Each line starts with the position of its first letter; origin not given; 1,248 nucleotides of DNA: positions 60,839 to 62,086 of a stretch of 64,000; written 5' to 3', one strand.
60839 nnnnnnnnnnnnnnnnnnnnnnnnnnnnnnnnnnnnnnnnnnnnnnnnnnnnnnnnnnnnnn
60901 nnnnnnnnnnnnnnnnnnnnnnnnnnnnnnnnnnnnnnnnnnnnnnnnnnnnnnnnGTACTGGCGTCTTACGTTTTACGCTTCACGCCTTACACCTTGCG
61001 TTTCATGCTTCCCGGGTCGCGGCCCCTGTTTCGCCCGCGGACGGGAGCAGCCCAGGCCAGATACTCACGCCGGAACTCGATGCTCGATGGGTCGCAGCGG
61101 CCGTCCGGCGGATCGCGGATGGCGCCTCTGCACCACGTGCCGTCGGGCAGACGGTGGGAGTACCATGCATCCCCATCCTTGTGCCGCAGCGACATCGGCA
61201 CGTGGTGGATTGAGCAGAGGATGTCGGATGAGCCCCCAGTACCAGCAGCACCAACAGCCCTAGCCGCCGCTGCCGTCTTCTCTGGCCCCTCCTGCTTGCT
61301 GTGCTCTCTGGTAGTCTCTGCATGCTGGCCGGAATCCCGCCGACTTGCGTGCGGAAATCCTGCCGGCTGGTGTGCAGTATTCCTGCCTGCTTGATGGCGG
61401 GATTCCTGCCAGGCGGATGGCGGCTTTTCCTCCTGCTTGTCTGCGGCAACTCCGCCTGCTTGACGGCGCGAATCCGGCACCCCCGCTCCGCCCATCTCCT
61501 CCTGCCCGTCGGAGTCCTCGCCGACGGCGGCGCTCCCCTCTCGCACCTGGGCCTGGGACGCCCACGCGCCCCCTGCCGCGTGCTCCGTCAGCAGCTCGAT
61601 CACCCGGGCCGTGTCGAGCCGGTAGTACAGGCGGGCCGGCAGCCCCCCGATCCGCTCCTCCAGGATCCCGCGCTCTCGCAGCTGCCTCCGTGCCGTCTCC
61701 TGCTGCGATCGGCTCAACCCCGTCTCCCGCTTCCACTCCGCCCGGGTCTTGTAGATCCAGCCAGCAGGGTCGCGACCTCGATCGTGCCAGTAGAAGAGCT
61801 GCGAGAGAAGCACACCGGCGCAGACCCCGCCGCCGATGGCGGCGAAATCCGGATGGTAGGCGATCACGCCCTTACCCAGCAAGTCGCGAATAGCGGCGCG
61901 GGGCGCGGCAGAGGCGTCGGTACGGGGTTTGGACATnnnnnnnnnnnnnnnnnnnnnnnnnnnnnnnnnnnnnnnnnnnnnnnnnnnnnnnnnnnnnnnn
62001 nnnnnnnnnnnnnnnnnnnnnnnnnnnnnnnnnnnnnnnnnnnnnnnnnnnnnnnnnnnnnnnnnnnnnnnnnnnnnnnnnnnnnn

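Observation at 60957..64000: Probable mobile-element edge: minus-strand replication-initiator-like gene with iteron-like repeats, then an AbiEi/AbiEii module in an AT-rich patch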

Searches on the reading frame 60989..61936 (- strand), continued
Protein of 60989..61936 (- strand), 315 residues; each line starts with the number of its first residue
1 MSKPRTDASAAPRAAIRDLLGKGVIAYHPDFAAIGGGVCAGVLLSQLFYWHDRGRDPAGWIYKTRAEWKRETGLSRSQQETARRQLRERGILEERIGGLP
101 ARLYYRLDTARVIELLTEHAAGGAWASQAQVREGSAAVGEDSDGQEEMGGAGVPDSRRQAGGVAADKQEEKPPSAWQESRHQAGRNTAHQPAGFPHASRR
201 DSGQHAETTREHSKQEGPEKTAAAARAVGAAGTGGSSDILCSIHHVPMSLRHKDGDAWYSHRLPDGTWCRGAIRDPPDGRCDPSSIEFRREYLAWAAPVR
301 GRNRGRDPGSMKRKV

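Call 65: search_dna_similar(query=window:60989-61936:-, collection=plasmids, mode=protein, max_evalue=0.001, max_rows=25)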
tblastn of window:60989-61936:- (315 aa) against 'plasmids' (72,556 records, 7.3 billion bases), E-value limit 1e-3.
Records with a match: 55; places in all: 73; records where one place covers at least 80% of the query: 0.
Best place of each record, by identity: <60% 55.
By first word of the organism name: Bacillus 14; Burkholderia 8; Arsenophonus 8; Salmonella 3; Acinetobacter 3; Nostoc 2; Calothrix 2; Neisseria 2; Trichormus 2; Comamonas 2; and 8 more.
By predicted mobility (MOB-suite, as given by PLSDB): non-mobilizable 41; mobilizable 10; conjugative 4.
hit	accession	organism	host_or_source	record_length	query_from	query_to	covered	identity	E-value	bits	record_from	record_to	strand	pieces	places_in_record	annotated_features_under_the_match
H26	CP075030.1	Salmonella enterica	-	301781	25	215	61%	37.1%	1e-22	105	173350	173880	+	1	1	conserved phage C-terminal domain-containing protein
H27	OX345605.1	Salmonella enterica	Gallus gallus,Hen feces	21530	25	215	61%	37.1%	3e-22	103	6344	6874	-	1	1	none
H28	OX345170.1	Salmonella enterica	Gallus gallus,Poultry farm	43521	25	215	61%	37.1%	4e-22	103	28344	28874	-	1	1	CDS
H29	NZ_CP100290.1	Burkholderia glumae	cell culture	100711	16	215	63%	29.0%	2e-7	60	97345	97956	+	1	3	hypothetical protein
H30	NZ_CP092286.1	Marinobacter sp. M3C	-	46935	18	146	41%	41.9%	1e-18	94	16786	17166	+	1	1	replication protein O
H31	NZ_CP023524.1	Burkholderia gladioli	Onion,onion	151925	16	215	63%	26.7%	1e-6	58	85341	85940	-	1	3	hypothetical protein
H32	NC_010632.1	Nostoc punctiforme PCC 73102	-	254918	18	175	50%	33.5%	4e-20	98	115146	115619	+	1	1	hypothetical protein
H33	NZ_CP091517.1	Kingella potus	Homo sapiens,cell culture,wound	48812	25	147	39%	40.6%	6e-17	89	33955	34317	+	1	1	hypothetical protein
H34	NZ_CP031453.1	Burkholderia gladioli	Lagria villosa,Whole organism,Female ...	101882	25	133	35%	42.0%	2e-18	93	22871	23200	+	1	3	hypothetical protein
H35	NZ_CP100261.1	Burkholderia glumae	cell culture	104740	25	133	35%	41.1%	2e-17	90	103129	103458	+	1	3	none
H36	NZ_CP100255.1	Burkholderia glumae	cell culture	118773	25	133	35%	41.1%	2e-17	90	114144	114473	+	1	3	hypothetical protein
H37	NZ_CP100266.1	Burkholderia glumae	cell culture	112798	25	133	35%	41.1%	2e-17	90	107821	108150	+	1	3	hypothetical protein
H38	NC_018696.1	Paraburkholderia phenoliruptrix BR3459a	Mimosa flocculosa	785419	25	109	27%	52.3%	5e-15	83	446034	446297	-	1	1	hypothetical protein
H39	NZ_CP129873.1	Klebsiella pneumoniae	Homo sapiens,whole organism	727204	25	116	29%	47.8%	7e-19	94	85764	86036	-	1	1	replication protein RepO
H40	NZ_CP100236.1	Burkholderia glumae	cell culture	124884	25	133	35%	40.2%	5e-17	89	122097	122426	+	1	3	hypothetical protein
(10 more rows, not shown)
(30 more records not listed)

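Call 66: search_dna_similar(query=window:60989-61936:-, collection=phages, mode=protein, max_evalue=0.001, max_rows=60, rows=spread)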
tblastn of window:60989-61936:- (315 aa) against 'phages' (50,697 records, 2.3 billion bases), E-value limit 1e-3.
Records with a match: 105; places in all: 105; records where one place covers at least 80% of the query: 0.
Best place of each record, by identity: <60% 105.
By first word of the organism name: Acinetobacter 25; Staphylococcus 14; Vibrio 12; Stx2a-converting 10; Lactobacillus 10; Stx1a-converting 7; Klebsiella 5; Burkholderia 4; Salmonella 3; Pasteurella 2; and 9 more.
By host as written in the record: - 25; Acinetobacter baumannii 17; Lactobacillus delbrueckii 6; Klebsiella pneumoniae 5; Staphylococcus aureus 5; Vibrio cholerae 3; Salmonella enterica 2; Vibrio sp. 2; and 32 more.
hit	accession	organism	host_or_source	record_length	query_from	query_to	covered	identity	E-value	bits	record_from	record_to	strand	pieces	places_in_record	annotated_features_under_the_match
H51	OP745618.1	Salmonella phage F1055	Salmonella sp.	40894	25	215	61%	37.1%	1e-22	103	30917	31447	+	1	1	hypothetical protein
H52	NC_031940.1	Salmonella phage 118970_sal3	Salmonella enterica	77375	25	215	61%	36.5%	4e-22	102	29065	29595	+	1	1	putative transcriptional activator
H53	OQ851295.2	Vibrio phage PVP-XSN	Vibrio parahaemolyticus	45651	25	120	30%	46.9%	1e-22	103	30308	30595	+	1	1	hypothetical protein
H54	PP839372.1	Vibrio phage vB_VpaM_R20L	Vibrio sp.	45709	25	120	30%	46.9%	2e-22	103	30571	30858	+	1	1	hypothetical protein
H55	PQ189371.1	Vibrio phage 10N.286.55.C4_PE001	Vibrio cyclitrophicus 10N.286.55.C4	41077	25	137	36%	38.9%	3e-19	94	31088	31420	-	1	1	hypothetical protein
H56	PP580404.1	Vibrio phage vB_VpaM_XM1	Vibrio parahaemolyticus 1.1997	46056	25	120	30%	45.8%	6e-22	102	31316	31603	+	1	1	hypothetical protein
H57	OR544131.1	Pasteurella phage Pmp14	Pasteurella multocida Pmc-A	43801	25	120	30%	44.8%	9e-20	96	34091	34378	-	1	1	replication initiation O-like protein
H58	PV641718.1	Pseudomonas phage Atpa001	Pseudomonas aeruginosa PAO1k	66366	12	108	31%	44.3%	2e-19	94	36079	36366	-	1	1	hypothetical protein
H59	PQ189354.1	Vibrio phage 10N.286.54.F2_PE001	Vibrio cyclitrophicus 10N.286.54.F2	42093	25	137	36%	38.1%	2e-18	92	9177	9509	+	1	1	hypothetical protein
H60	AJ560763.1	Haemophilus phage Aaphi23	Actinobacillus actinomycetemcomitans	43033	25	107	26%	50.6%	1e-17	89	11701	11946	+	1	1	o: putative DNA replication protein O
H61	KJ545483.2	Vibrio phage phi 2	-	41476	25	120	30%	42.7%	6e-20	96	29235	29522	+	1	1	replication protein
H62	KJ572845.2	Vibrio phage X29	Vibrio cholerae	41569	25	120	30%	42.7%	6e-20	96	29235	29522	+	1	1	helix-turn-helix domain protein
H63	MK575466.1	Vibrio phage Rostov 7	Vibrio cholerae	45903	25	120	30%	42.7%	8e-20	96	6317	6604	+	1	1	hypothetical protein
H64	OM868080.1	Synechococcus phage Yong-L1-251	Synechococcus sp. PCC 7002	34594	14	108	30%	42.3%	4e-19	94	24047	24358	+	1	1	hypothetical protein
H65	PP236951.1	Acinetobacter phage vB_AbaS_Eva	Acinetobacter baumannii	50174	9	120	36%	34.8%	8e-20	96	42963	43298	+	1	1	tail length tape-measure protein 1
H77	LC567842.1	Stx2a-converting phage Stx2_12E129_yecE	-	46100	25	119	30%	37.9%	5e-13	75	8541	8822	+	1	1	phage replication protein O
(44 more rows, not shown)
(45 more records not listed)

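Call 67: get_annotated_region(hit=H52, flank=3500)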
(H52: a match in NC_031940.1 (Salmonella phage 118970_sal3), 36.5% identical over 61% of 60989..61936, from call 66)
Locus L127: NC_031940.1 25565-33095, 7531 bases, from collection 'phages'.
description: Salmonella phage 118970_sal3, complete genome.
organism: Salmonella phage 118970_sal3 (NCBI taxid 1813771)
taxonomy: Viruses; Duplodnaviria; Heunggongvirae; Uroviricota; Caudoviricetes
host: Salmonella enterica; source: -; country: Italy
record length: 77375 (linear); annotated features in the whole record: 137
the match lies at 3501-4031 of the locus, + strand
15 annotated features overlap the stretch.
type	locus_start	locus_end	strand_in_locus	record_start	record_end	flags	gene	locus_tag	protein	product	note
CDS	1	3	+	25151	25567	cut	-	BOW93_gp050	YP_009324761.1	hypothetical protein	-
CDS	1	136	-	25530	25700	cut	-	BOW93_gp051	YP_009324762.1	hypothetical protein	-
CDS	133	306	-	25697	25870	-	-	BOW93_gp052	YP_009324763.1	hypothetical protein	-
CDS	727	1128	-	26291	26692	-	-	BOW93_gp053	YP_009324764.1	regulatory protein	-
CDS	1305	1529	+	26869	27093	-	-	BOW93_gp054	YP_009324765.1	helix-turn-helix transcriptional regulator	-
CDS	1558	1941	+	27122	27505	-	-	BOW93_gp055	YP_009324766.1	transcriptional regulator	-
CDS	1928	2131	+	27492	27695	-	-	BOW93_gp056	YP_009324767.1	hypothetical protein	-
CDS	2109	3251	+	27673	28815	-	-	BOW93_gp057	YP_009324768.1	transcriptional regulator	-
CDS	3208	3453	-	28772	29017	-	-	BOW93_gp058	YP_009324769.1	hypothetical protein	-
CDS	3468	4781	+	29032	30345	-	-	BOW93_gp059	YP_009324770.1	putative transcriptional activator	-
CDS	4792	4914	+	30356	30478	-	-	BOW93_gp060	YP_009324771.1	transcriptional activator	-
CDS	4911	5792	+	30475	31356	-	-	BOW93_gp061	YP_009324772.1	DNA methyltransferase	-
CDS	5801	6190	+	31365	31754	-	-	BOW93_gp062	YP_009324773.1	RusA family crossover junction endodeoxyribonuclease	-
CDS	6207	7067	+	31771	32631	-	-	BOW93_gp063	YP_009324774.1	transcriptional regulator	-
CDS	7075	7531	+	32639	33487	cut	-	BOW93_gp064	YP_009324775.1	HNH endonuclease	-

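Call 68: get_annotated_region(hit=H77, flank=3500)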
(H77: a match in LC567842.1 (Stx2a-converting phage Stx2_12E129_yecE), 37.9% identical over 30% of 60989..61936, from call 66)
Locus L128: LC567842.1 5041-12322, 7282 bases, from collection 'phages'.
description: Stx2a-converting phage Stx2_12E129_yecE DNA, complete genome.
organism: Stx2a-converting phage Stx2_12E129_yecE (NCBI taxid 2751395)
taxonomy: Viruses; Duplodnaviria; Heunggongvirae; Uroviricota; Caudoviricetes
host: -; source: -; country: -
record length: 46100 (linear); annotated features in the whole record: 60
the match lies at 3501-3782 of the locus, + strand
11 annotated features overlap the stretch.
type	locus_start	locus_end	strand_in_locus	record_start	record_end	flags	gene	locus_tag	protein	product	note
CDS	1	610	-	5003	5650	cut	-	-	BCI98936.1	transcriptional regulator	Stx2a12E129y_090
CDS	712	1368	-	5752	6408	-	-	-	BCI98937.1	phage repressor protein CI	Stx2a12E129y_100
CDS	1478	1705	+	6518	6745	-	-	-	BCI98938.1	hypothetical protein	Stx2a12E129y_110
CDS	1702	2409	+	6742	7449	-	-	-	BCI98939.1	DNA-binding protein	Stx2a12E129y_120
CDS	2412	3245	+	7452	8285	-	-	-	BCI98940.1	hypothetical protein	Stx2a12E129y_130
CDS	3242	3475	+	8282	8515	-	-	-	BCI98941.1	hypothetical protein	Stx2a12E129y_140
CDS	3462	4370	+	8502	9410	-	-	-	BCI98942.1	phage replication protein O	Stx2a12E129y_150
CDS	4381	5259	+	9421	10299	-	-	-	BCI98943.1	DNA helicase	Stx2a12E129y_160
CDS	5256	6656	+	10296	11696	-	-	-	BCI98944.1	replication protein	Stx2a12E129y_170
CDS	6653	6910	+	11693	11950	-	-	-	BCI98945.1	hypothetical protein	Stx2a12E129y_180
CDS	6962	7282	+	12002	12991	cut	ydfU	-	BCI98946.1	hypothetical protein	Stx2a12E129y_190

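Call 75: search_protein_families(library=pfam, proteins=[L033:830-2161:+, L033:2764-3753:+, L033:5405-6103:+, L033:6093-7601:+, L033:8680-9591:+, L033:10354-11667:+, L034:3666-6512:+, L024:4069-5310:+, L024:7998-9644:+, L025:5314-6174:+], max_evalue=0.001)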
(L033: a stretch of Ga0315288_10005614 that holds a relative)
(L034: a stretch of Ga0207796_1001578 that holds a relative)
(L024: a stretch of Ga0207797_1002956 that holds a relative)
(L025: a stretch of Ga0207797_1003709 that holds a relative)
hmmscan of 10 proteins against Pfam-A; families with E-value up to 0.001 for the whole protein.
L033:830-2161:+ (443 aa): 0 families

L033:2764-3753:+ (329 aa): 2 families
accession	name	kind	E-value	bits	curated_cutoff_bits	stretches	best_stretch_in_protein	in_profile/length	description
PF17989.7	ALP_N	-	4.3e-25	89.1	26.3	1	4-147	1-148/148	Actin like proteins N terminal domain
PF21522.3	MreB-like_C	-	2.2e-13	51.3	27.8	1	172-292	1-122/123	Archaeal actin homologue MreB-like, C-terminal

L033:5405-6103:+ (232 aa): 0 families

L033:6093-7601:+ (502 aa): 2 families
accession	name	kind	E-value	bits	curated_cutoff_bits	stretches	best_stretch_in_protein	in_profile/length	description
PF01580.24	FtsK_SpoIIIE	-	1.3e-07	31.7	24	1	131-213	40-127/221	FtsK/SpoIIIE family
PF01935.23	DUF87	-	1e-05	26.2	23.2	1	132-168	25-62/220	Helicase HerA, central domain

L033:8680-9591:+ (303 aa): 2 families
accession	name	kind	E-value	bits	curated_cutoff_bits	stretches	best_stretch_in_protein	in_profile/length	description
PF00589.27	Phage_integrase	-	9.8e-22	78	27.1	1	116-285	2-166/172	Phage integrase family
PF02899.23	Phage_int_SAM_1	-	2.7e-08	34.4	22.3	1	23-86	14-79/83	Phage integrase, N-terminal SAM-like domain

L033:10354-11667:+ (437 aa): 1 family
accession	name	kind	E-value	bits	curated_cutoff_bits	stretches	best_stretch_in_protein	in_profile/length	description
PF13481.12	AAA_25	-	8.1e-30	104.3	27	1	96-274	16-194/195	AAA domain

L034:3666-6512:+ (948 aa): 0 families

L024:4069-5310:+ (413 aa): 2 families
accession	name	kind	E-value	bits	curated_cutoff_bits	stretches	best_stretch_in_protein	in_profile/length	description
PF00589.27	Phage_integrase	-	1.7e-21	77.2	27.1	2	340-396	114-170/172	Phage integrase family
PF02899.23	Phage_int_SAM_1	-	0.00078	20.1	22.3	0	27-51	11-35/83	Phage integrase, N-terminal SAM-like domain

L024:7998-9644:+ (548 aa): 0 families

L025:5314-6174:+ (286 aa): 0 families

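Call 89: search_protein_families(library=pfam, alignment_id=A1, max_evalue=10)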
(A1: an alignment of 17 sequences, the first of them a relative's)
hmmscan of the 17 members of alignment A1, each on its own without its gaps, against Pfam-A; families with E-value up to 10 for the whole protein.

A. member 1, P0001 (315 aa): 0 families

B. families by the number of members that match (of 17 scanned): 7 families
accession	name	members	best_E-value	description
PF07966.17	A1_Propeptide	11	0.092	A1 Propeptide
PF06398.17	Pex24p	9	0.19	Integral peroxisomal membrane peroxin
PF23980.1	Phage_tail_tube_init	1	0.067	Putative phage tail tube initiator protein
PF04119.17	HSP9_HSP12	1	0.35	Heat shock protein 9/12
PF12470.13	SUFU_C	1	0.45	Suppressor of Fused Gli/Ci N terminal binding domain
PF13208.11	TerB_N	1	1.3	TerB N-terminal domain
PF02535.28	Zip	1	1.4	ZIP Zinc transporter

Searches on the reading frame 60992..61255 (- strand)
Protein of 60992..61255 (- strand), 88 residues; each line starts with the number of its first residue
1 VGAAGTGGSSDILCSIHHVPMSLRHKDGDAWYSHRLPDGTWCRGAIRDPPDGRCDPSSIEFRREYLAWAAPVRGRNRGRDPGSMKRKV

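Call 81: predict_structure(alignment_id=A3)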
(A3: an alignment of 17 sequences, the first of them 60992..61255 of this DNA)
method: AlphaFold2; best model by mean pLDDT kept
length: 88 residues; sequences in the alignment: 17
mean_pLDDT: 64.9   pTM: 0.39
mean pLDDT of the five models: 64.9, 64.5, 64.2, 64.1, 62.7
residues with pLDDT >= 90: 10; 70-90: 24; 50-70: 24; < 50: 30
segments of 3 or more residues with pLDDT < 50: 51-55, 70-88
pLDDT, mean of each block of 10 residues (from residue 1): 49 86 88 91 68 51 60 45 42
secondary structure, 60 per line:
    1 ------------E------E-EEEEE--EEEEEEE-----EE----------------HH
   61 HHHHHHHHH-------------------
elements in order: E22-26 E29-35 H59-69
